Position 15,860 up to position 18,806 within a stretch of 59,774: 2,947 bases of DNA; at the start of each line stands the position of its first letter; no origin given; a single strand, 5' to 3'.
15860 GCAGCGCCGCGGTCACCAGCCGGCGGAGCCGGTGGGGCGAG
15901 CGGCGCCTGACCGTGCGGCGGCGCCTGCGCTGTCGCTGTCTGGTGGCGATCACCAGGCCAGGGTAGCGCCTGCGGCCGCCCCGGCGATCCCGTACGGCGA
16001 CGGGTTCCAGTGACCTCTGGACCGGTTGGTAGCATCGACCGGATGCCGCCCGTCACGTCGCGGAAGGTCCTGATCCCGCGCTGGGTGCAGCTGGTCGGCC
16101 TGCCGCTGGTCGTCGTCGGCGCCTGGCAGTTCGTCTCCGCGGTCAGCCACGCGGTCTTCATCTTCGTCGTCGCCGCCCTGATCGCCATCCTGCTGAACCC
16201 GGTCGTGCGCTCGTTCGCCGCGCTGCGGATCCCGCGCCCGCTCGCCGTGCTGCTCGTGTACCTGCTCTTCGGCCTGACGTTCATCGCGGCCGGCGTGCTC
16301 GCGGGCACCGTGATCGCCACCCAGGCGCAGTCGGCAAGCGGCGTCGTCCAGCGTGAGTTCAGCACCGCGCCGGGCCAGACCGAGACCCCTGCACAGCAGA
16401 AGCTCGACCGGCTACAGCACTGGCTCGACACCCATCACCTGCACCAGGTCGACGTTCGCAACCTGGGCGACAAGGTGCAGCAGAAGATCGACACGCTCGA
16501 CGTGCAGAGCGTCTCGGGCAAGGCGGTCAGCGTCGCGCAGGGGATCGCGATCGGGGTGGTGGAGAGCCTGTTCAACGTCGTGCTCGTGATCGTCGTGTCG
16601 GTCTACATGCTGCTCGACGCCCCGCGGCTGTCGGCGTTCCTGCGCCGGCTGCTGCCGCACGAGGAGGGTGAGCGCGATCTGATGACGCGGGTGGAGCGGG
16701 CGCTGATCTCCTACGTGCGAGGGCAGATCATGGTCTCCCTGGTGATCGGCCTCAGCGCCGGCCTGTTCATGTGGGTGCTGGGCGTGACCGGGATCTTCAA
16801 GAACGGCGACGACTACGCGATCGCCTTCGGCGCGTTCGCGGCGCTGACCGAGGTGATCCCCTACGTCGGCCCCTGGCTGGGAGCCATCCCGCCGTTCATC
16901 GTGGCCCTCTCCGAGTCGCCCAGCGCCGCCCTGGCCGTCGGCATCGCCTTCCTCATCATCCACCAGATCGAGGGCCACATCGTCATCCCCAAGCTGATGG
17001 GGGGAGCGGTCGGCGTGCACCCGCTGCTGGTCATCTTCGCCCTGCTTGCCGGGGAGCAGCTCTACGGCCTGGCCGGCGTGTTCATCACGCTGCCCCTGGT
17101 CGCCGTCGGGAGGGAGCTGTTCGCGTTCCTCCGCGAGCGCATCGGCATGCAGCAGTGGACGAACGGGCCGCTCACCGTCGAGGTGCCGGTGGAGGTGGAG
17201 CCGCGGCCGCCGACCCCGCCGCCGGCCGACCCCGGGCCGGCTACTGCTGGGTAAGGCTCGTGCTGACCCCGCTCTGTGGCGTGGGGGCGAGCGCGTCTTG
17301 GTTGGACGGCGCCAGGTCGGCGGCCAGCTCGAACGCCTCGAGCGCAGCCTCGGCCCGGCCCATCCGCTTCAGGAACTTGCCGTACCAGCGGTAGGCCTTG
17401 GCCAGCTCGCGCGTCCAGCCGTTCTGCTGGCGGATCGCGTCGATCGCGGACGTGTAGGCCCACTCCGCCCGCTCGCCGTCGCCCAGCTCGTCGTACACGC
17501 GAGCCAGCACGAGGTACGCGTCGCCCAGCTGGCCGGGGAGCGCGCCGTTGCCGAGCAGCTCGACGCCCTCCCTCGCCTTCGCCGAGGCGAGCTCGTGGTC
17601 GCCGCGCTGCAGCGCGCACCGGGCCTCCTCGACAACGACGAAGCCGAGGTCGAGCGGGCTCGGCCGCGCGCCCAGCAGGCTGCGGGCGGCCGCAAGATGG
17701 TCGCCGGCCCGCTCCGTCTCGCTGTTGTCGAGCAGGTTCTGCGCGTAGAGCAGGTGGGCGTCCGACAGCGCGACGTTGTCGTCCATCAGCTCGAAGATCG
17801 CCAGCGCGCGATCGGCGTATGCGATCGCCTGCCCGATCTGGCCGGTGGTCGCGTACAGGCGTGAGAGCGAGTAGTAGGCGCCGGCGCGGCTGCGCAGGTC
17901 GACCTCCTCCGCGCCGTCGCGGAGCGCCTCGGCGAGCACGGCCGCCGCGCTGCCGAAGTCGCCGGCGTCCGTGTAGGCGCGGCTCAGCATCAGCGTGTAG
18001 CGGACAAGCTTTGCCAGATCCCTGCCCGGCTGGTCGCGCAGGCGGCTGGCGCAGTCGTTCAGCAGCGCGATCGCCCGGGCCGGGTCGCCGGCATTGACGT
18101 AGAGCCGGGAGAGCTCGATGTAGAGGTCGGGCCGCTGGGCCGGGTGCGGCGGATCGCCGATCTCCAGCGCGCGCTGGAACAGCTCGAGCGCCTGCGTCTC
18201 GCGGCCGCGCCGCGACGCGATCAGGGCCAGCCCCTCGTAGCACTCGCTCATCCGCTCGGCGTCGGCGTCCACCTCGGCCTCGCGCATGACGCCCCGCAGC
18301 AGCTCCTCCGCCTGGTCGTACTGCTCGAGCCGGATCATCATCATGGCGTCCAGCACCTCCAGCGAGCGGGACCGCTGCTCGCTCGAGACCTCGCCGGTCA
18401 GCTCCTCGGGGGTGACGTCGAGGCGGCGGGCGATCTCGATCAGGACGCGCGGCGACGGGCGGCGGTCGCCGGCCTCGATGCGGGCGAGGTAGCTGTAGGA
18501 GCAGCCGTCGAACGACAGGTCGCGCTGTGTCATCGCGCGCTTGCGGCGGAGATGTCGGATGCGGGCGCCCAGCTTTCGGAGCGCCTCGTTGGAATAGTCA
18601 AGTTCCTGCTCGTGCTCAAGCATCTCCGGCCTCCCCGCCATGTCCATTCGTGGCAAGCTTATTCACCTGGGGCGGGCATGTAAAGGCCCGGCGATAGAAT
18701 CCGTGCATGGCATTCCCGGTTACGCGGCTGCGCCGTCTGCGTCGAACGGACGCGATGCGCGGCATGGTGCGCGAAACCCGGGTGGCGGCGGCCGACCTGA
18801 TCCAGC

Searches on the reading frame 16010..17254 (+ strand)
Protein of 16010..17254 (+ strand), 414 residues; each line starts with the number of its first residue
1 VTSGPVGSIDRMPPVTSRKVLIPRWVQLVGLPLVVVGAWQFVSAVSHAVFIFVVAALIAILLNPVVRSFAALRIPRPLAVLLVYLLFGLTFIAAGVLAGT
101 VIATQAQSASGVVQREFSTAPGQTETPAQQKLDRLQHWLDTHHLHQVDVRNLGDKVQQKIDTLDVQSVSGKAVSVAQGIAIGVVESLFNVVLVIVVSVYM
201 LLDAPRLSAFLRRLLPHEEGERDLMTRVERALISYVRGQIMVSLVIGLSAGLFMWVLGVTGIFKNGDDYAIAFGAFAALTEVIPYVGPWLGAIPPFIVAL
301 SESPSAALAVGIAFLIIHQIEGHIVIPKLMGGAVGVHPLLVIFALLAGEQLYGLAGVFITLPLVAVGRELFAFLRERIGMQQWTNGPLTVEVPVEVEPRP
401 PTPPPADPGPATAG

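Call 72: search_protein_families(library=pfam, proteins=[window:16010-17254:+], max_evalue=0.0001)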
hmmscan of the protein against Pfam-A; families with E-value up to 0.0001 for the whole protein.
window:16010-17254:+ (414 aa): 1 family
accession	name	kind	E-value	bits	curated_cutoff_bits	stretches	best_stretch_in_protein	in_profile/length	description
PF01594.21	AI-2E_transport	-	1.1e-53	183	34.3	1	31-372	4-324/327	AI-2E family transporter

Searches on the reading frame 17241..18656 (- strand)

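Call 72: search_protein_families(library=pfam, proteins=[window:17241-18656:-], max_evalue=0.0001)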
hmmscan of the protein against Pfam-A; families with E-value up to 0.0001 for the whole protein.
window:17241-18656:- (471 aa): 16 families
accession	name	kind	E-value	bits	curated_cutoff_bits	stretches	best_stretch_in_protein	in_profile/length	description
PF13424.12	TPR_12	-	5.7e-19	68.5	30.1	1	104-166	10-74/77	Tetratricopeptide repeat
PF13181.12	TPR_8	-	7e-17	60.5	25.7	0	258-287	1-30/34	Tetratricopeptide repeat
PF13428.12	TPR_14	-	2.6e-16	58.9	23.5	0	176-210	1-35/44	Tetratricopeptide repeat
PF07719.23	TPR_2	-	4.7e-14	51.7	27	0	419-452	1-34/34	Tetratricopeptide repeat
PF01381.28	HTH_3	-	5e-13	49.3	23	1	33-86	1-55/55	Helix-turn-helix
PF13560.12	HTH_31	-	1.1e-10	42.1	27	1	29-86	2-61/64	Helix-turn-helix domain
PF14559.12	TPR_19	-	1.1e-10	42.1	25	1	151-208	5-57/68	Tetratricopeptide repeat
PF17874.7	TPR_MalT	-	1.7e-09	37.9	45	1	266-450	9-192/336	MalT-like TPR region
PF13176.12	TPR_7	-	6.9e-09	35.6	27.9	0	142-166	4-28/36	Tetratricopeptide repeat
PF24885.1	TPR_NPHP3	-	9.5e-09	35.4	100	0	94-233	53-198/239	Nephrocystin-3 TPR domain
PF13432.12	TPR_16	-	1.2e-08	35.7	32.7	0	222-287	1-60/65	Tetratricopeptide repeat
PF13374.12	TPR_10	-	6.7e-08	32.7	27.5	0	139-166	4-31/42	Tetratricopeptide repeat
PF12895.13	ANAPC3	-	4.1e-06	27.4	27.2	0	272-324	3-49/82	Anaphase-promoting complex, cyclosome, subunit 3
PF00515.34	TPR_1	-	7e-06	26.1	27.8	0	138-166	2-30/34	Tetratricopeptide repeat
PF12844.13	HTH_19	-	9.6e-06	25.9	30.2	1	30-86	1-58/64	Helix-turn-helix domain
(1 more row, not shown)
